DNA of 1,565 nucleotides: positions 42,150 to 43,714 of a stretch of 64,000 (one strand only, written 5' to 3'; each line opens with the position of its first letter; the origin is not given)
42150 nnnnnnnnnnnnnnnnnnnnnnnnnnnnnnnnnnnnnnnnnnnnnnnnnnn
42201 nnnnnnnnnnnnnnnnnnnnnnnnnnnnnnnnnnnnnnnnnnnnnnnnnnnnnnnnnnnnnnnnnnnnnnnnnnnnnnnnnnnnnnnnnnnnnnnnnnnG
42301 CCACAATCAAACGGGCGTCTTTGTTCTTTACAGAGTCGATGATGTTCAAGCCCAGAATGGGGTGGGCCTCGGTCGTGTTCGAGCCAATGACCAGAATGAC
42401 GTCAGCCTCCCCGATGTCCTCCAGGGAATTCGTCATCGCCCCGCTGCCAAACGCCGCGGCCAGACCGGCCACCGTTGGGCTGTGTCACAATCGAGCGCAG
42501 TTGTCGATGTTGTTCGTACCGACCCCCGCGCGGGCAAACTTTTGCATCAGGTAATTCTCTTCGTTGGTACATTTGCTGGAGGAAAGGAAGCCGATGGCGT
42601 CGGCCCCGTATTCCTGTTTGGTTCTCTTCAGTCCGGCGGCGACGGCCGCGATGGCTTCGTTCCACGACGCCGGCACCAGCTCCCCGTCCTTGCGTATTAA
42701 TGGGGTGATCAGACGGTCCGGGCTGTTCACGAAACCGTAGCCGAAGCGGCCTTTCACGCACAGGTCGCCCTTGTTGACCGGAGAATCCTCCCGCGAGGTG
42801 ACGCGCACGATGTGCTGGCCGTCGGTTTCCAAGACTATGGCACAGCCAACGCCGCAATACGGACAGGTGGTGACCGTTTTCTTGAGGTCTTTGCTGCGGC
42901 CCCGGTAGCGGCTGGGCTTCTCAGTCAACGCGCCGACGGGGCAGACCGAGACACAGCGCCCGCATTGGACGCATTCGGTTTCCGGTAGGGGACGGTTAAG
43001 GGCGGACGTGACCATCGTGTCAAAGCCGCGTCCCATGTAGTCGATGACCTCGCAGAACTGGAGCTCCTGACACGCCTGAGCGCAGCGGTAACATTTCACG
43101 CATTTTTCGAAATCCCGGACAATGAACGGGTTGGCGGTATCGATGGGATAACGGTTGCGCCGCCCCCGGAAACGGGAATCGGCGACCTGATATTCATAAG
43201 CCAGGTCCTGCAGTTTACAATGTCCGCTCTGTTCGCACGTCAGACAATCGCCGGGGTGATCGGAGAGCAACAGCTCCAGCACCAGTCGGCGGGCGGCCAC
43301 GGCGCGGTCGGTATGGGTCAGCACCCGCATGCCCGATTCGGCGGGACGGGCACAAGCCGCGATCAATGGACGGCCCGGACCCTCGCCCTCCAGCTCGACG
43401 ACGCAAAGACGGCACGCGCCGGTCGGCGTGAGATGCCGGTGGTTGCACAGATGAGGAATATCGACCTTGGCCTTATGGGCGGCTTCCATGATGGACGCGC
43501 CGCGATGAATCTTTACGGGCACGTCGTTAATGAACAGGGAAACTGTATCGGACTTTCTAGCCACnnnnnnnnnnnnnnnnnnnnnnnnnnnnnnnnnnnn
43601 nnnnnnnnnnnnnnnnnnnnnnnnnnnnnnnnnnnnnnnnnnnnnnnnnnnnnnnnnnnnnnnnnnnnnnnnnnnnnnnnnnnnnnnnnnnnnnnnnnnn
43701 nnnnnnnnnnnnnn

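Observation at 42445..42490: In-frame UGA with a canonical fdhF-type SECIS hairpin: selenocysteine formate dehydrogenase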

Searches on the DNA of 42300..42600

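Call 6: search_rna_families(source=window, start=42300, end=42600, threshold=evalue, max_evalue=10, show_alignments=3)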
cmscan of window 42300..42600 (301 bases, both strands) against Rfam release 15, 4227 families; matches with E-value up to 10: 2.
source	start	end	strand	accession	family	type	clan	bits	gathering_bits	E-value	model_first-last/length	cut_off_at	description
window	42432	42490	-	RF01989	SECIS_3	Cis-reg;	-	62.6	63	1.5e-14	1-59/59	no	Selenocysteine insertion sequence 3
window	42364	42444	-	RF00310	snoZ165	Gene; snRNA; snoRNA; CD-box;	-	16.3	90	2.8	1-92/92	no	Small nucleolar RNA Z165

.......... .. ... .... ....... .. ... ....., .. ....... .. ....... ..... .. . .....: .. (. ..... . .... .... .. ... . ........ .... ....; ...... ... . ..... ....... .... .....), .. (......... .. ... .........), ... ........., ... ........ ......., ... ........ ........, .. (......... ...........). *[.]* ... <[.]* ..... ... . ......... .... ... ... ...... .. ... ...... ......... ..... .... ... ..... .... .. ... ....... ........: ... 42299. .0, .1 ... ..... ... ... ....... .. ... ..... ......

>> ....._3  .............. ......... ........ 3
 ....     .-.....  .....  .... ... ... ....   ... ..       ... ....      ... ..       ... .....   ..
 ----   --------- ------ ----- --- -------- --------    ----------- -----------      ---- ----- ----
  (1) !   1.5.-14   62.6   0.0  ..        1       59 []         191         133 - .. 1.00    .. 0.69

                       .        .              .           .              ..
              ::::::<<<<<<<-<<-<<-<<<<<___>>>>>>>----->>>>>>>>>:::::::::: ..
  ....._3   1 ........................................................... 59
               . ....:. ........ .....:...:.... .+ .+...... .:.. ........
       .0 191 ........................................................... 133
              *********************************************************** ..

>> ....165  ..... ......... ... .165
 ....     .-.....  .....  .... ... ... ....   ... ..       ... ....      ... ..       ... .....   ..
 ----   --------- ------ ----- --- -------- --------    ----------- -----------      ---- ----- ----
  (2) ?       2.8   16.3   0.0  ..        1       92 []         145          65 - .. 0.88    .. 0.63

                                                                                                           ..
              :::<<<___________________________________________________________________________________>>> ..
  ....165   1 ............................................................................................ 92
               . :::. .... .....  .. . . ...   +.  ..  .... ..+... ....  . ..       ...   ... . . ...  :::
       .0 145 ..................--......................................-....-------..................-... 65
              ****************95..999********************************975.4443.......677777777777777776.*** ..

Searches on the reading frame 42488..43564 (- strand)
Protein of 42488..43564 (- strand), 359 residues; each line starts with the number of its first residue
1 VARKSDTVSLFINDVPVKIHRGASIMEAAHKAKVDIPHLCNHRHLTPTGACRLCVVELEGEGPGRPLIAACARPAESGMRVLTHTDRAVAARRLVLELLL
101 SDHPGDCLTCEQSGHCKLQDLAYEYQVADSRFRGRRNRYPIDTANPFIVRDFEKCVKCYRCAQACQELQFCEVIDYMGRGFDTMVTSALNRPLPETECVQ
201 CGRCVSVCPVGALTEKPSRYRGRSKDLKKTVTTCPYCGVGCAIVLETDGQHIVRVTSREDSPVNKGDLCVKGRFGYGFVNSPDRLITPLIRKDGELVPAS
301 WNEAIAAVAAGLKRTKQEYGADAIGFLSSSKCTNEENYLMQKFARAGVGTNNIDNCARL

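Call 21: list_cluster_members(proteins=[P0004, window:42488-43564:-, window:43560-45287:-])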
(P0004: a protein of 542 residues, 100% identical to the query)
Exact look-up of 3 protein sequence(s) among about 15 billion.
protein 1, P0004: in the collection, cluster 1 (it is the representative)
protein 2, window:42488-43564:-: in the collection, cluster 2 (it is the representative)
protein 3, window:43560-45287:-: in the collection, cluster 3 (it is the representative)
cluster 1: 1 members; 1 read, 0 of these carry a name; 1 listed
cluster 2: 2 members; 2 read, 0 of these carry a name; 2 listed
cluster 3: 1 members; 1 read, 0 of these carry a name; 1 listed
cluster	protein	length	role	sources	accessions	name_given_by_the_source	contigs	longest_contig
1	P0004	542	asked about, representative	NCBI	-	-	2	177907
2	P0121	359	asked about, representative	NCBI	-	-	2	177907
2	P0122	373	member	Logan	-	-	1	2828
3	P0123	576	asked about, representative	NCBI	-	-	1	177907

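Call 22: find_encoding_contigs(protein=P0123, flank=3000, max_places=4)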
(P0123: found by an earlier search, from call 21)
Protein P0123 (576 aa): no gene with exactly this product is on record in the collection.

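Call 23: find_encoding_contigs(protein=P0122, flank=3000, max_places=4)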
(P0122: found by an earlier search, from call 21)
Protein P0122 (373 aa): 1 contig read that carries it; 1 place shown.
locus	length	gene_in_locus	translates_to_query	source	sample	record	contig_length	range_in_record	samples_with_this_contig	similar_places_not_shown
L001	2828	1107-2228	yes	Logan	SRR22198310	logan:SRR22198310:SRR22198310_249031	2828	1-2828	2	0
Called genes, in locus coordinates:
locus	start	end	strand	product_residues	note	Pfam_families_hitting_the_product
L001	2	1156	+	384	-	?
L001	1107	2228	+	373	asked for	PF13510:Fer2_4, PF10588:NADH-G_4Fe-4S_3, PF13237:Fer4_10 (faint), PF14697:Fer4_21 (weak), PF22117:Fer4_Nqo3 (weak), PF00037:Fer4 (weak), PF04879:Molybdop_Fe4S4, PF00384:Molybdopterin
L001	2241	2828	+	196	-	?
